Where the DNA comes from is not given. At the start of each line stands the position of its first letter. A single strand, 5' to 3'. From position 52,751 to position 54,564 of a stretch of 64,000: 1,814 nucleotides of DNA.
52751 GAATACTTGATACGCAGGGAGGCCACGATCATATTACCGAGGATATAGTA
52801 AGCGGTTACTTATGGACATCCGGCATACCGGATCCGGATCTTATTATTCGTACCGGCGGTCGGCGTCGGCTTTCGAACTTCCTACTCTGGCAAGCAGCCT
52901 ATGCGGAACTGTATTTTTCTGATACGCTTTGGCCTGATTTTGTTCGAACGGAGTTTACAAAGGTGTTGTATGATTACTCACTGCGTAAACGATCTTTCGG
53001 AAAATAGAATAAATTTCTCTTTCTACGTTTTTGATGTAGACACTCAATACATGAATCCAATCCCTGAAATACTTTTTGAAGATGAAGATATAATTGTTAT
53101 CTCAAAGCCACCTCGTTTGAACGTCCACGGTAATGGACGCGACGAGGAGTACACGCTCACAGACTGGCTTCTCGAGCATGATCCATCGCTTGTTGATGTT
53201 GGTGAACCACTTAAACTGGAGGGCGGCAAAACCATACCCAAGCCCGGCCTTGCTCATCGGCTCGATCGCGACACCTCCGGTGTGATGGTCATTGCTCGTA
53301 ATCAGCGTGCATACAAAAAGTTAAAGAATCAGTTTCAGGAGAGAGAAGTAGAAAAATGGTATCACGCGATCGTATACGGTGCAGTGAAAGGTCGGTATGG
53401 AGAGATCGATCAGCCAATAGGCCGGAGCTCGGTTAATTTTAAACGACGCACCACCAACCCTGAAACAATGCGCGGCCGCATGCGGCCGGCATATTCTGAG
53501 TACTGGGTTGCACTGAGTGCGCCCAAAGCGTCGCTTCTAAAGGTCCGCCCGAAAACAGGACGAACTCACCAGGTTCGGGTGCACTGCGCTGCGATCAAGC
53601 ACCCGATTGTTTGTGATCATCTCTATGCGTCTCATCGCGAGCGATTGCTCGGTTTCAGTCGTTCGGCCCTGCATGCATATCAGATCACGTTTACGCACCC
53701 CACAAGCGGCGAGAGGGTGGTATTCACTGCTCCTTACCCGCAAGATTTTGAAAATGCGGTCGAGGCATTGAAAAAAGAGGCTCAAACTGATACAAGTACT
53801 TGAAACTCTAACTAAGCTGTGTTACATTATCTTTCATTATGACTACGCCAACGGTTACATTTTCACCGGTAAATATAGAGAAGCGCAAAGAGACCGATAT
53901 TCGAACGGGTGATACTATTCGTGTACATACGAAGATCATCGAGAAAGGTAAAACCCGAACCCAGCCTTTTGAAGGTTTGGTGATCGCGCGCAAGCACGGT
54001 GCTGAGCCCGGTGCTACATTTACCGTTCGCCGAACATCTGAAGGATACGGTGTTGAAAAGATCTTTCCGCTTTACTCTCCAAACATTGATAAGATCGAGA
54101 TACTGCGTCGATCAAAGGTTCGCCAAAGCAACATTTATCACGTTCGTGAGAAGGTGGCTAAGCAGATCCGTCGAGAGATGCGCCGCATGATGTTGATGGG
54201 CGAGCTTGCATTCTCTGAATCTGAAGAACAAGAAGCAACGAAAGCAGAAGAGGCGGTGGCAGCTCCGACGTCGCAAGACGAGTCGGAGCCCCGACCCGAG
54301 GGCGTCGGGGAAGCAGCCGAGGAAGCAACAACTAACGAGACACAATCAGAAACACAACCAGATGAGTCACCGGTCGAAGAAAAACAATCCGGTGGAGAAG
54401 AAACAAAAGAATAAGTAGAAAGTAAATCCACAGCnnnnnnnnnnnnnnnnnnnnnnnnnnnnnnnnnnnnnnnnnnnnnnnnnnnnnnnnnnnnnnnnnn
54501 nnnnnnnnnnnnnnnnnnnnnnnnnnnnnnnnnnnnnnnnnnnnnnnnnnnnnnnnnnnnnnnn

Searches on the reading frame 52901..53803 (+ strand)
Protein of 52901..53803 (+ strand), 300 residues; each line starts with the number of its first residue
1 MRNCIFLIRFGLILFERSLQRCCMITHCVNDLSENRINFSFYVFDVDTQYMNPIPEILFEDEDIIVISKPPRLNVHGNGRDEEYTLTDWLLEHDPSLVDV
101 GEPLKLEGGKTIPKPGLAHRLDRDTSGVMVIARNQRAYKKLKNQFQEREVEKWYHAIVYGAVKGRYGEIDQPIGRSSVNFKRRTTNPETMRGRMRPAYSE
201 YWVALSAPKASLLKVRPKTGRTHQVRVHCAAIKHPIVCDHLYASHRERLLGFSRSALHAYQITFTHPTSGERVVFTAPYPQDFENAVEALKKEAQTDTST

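Call 32: search_protein_families(library=pfam, max_evalue=0.01, proteins=[window:52901-53803:+])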
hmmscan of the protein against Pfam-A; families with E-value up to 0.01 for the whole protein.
window:52901-53803:+ (300 aa): 1 family
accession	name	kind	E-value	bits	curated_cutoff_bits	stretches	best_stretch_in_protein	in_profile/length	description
PF00849.27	PseudoU_synth_2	-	4.8e-28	98.7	26.8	1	63-231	1-152/152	RNA pseudouridylate synthase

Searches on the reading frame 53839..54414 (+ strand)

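Call 32: search_protein_families(library=pfam, max_evalue=0.01, proteins=[window:53839-54414:+])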
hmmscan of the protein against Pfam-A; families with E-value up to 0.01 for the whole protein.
window:53839-54414:+ (191 aa): 1 family
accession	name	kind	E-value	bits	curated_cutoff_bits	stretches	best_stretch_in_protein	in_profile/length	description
PF01245.26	Ribosomal_L19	-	3.8e-32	111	22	1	15-111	12-107/111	Ribosomal protein L19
